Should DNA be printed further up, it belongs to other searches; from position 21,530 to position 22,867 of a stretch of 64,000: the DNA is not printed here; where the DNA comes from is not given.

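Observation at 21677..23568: AT-rich, translationally coupled two-gene cassette of unknown function; best candidate for an undescribed system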

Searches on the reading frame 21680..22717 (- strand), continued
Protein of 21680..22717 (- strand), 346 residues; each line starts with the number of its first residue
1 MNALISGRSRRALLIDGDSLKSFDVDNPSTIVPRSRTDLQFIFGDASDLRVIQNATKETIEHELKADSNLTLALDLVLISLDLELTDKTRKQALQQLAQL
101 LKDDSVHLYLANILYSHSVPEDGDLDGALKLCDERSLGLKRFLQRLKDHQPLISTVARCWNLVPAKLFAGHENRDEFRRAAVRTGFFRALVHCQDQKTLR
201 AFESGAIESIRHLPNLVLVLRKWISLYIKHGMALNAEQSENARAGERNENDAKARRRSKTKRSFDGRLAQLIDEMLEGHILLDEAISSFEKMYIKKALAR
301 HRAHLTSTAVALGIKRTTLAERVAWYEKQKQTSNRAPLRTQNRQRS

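Call 44: find_encoding_contigs(protein=P0239, flank=6000, max_places=2)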
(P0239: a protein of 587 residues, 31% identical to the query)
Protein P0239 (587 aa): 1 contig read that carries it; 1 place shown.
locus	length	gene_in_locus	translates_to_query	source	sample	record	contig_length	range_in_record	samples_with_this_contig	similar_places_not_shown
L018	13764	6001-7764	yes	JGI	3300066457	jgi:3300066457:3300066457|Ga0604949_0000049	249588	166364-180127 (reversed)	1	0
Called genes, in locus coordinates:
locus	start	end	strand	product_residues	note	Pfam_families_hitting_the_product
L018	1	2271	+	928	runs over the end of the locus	PF13298:LigD_N, PF01068:DNA_ligase_A_M, PF04679:DNA_ligase_A_C, PF21686:LigD_Prim-Pol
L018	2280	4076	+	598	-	PF20142:Scaffold, PF01471:PG_binding_1, PF03734:YkuD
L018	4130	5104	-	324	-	PF00291:PALP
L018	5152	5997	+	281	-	-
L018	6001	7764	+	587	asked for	PF00069:Pkinase, PF07714:PK_Tyr_Ser-Thr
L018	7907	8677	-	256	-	PF13085:Fer2_3, PF13187:Fer4_9 (faint), PF13534:Fer4_17 (faint), PF13746:Fer4_18 (faint), PF13237:Fer4_10 (weak), PF12838:Fer4_7, PF13183:Fer4_8, PF14697:Fer4_21 (faint)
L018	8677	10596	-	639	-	PF00890:FAD_binding_2, PF01266:DAO (weak), PF02910:Succ_DH_flav_C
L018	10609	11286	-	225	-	PF01127:Sdh_cyt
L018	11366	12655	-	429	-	PF01743:PolyA_pol, PF12627:PolyA_pol_RNAbd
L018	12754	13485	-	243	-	-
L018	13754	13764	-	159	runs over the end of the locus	-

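Call 45: find_encoding_contigs(protein=P0250, flank=6000, max_places=2)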
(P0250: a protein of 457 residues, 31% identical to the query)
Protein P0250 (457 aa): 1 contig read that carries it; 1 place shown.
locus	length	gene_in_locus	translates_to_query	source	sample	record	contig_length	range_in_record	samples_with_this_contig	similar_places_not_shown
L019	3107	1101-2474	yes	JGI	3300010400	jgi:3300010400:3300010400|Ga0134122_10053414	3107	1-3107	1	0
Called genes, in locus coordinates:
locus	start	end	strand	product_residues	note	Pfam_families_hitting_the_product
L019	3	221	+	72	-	?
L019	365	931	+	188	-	-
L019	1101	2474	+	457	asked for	PF07638:Sigma70_ECF, PF08281:Sigma70_r4_2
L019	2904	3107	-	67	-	?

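Call 46: find_encoding_contigs(protein=P0255, flank=6000, max_places=2)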
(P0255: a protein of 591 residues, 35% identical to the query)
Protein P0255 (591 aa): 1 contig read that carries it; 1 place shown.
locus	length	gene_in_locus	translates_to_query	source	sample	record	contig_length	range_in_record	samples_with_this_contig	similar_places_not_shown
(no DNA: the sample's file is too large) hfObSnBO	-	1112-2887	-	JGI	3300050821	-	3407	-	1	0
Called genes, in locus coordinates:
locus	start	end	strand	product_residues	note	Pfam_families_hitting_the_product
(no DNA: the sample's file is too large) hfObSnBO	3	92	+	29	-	?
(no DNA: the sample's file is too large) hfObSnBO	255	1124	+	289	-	-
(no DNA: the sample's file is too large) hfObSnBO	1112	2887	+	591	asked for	PF06723:MreB_Mbl, PF14450:FtsA (weak)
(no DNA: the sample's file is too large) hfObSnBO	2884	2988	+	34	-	-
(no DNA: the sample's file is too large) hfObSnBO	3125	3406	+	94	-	?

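Call 47: find_encoding_contigs(protein=P0174, flank=6000, max_places=2)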
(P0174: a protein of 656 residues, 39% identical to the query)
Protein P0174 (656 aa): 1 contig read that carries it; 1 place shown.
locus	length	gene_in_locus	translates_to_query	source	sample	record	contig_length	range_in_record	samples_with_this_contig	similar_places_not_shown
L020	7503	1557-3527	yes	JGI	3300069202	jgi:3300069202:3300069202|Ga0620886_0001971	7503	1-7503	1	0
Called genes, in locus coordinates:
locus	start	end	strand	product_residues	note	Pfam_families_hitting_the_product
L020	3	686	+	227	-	?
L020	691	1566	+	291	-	-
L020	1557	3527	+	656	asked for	PF00154:RecA_N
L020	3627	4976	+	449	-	PF00656:Peptidase_C14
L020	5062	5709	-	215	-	PF01058:Oxidored_q6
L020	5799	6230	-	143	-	PF00507:Oxidored_q4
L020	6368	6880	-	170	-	PF00994:MoCF_biosynth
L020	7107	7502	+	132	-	?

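Call 73: list_cluster_members(proteins=[P0217, P0221, P0239, P0250, P0255, P0174, P0245, P0201, P0139, P0271])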
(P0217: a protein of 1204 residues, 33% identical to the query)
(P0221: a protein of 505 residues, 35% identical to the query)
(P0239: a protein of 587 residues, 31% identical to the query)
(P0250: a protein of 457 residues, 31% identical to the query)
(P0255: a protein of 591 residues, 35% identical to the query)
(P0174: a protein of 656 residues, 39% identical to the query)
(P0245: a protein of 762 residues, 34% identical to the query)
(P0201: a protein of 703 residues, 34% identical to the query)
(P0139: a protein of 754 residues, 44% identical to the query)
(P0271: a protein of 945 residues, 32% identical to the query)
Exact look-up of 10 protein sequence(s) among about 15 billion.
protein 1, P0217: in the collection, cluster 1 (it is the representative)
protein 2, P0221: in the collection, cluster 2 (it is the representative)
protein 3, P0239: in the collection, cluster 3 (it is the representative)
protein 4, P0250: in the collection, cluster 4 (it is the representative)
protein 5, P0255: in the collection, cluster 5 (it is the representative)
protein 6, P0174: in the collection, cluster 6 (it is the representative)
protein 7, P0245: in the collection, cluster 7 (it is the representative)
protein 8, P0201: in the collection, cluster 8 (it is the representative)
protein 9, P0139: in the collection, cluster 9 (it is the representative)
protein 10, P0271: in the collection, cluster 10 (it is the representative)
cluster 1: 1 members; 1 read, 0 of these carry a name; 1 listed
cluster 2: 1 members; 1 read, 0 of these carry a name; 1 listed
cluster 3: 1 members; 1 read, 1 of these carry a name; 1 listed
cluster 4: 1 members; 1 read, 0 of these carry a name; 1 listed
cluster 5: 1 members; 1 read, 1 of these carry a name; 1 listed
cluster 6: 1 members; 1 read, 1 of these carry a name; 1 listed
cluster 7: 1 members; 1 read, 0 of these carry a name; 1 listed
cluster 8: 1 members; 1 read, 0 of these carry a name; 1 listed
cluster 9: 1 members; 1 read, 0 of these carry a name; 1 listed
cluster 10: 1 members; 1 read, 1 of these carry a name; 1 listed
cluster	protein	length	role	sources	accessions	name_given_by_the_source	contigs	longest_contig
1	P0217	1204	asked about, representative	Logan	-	-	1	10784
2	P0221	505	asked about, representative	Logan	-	-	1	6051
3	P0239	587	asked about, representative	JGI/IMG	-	hypothetical protein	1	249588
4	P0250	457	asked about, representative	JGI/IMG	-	-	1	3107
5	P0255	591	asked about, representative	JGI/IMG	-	rod shape-determining protein MreB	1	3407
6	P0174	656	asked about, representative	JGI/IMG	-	recombination protein RecA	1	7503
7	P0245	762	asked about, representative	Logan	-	-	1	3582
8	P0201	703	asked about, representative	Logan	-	-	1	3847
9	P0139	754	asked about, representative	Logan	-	-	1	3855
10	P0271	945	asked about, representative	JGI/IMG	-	tetratricopeptide (TPR) repeat protein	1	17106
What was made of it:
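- Tried and rejected: Cluster look-up gave no organism names for the distant members (call 73).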

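Call 75: search_protein_families(library=pfam, proteins=[L016:6998-7732:+, L017:2635-3339:+, L020:3627-4976:+, P0148, P0209, P0202, P0241, P0203], max_evalue=0.01)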
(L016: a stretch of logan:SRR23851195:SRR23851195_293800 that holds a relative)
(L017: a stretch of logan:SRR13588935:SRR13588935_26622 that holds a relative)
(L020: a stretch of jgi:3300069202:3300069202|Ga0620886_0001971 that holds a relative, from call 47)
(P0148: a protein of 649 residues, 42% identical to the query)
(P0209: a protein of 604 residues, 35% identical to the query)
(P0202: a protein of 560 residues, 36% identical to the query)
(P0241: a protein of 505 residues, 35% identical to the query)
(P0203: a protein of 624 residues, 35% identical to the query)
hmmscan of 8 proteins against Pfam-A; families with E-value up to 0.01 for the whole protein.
L016:6998-7732:+ (244 aa): 0 families

L017:2635-3339:+ (234 aa): 0 families

L020:3627-4976:+ (449 aa): 1 family
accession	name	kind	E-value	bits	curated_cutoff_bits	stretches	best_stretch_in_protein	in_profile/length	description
PF00656.27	Peptidase_C14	-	4.3e-21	76.1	21.4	1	53-283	1-213/233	Caspase domain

P0148 (649 aa): 3 families
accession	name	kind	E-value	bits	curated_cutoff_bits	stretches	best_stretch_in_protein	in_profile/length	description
PF01266.30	DAO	-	0.0014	18.6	27.9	1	251-308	1-57/353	FAD dependent oxidoreductase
PF01262.27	AlaDh_PNT_C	-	0.003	17.4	23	1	242-298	18-76/214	Alanine dehydrogenase/PNT, C-terminal domain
PF01494.25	FAD_binding_3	-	0.0061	16.3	22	0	251-278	3-30/349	FAD binding domain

P0209 (604 aa): 0 families

P0202 (560 aa): 0 families

P0241 (505 aa): 1 family
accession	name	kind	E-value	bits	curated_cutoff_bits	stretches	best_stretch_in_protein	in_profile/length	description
PF04542.20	Sigma70_r2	-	0.0024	18.1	24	1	299-367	2-68/71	Sigma-70 region 2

P0203 (624 aa): 2 families
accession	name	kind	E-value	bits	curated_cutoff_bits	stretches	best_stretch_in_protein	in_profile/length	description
PF04212.24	MIT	-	0.0017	18.8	30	0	480-499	15-34/66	MIT (microtubule interacting and transport) domain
PF06303.17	MatP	-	0.0021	19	27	1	211-267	17-76/84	MatP N-terminal domain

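Call 76: search_protein_families(library=phrogs, proteins=[window:21680-22717:-], max_evalue=1)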
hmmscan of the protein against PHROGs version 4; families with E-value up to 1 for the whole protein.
window:21680-22717:- (346 aa): 3 families
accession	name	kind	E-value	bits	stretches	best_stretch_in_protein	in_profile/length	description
phrog_13024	-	unknown function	0.00016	22.2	1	285-327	184-226/233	-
phrog_10100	-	DNA, RNA and nucleotide metabolism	0.0094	16.8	1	272-320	10-58/66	HTH DNA binding protein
phrog_4511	-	unknown function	0.055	14.7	1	219-256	29-66/99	-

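Call 81: find_encoding_contigs(protein=P0164, flank=7000, max_places=2)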
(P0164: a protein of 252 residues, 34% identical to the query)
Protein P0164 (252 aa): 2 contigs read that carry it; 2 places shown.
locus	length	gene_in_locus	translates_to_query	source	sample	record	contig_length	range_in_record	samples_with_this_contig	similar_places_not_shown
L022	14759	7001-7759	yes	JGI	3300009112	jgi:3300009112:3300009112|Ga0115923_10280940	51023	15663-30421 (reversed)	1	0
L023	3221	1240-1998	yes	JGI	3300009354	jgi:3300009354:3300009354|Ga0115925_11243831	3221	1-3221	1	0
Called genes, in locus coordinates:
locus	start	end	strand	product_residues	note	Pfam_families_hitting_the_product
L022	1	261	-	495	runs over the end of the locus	PF02417:Chromate_transp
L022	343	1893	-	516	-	PF00144:Beta-lactamase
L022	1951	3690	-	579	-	-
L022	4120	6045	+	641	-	PF00486:Trans_reg_C, PF13428:TPR_14 (faint), PF00515:TPR_1 (faint), PF13181:TPR_8 (faint), PF14559:TPR_19 (faint), PF23914:TPR_CcmH_CycH (faint), PF13431:TPR_17 (faint), PF13414:TPR_11 (weak), +4 more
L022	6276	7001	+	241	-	-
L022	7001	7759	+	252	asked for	-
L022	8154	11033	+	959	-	PF02012:BNR (faint), PF24316:Tli3 (faint), PF15902:Sortilin-Vps10, PF13860:FlgD_ig (faint), PF15902:Sortilin-Vps10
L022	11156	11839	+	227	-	PF20329:DUF6624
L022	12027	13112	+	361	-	PF01011:PQQ (faint), PF13570:Beta-prop_ACSF4, PF25293:Beta-prop_EMC1_N (faint), PF13360:PQQ_2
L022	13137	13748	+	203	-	PF05685:Uma2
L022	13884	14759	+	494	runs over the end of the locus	PF01979:Amidohydro_1 (faint), PF07969:Amidohydro_3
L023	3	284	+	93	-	?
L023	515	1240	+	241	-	-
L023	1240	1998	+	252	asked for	-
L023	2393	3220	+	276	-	?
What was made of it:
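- A stand-alone N-domain partner exists (call 81).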
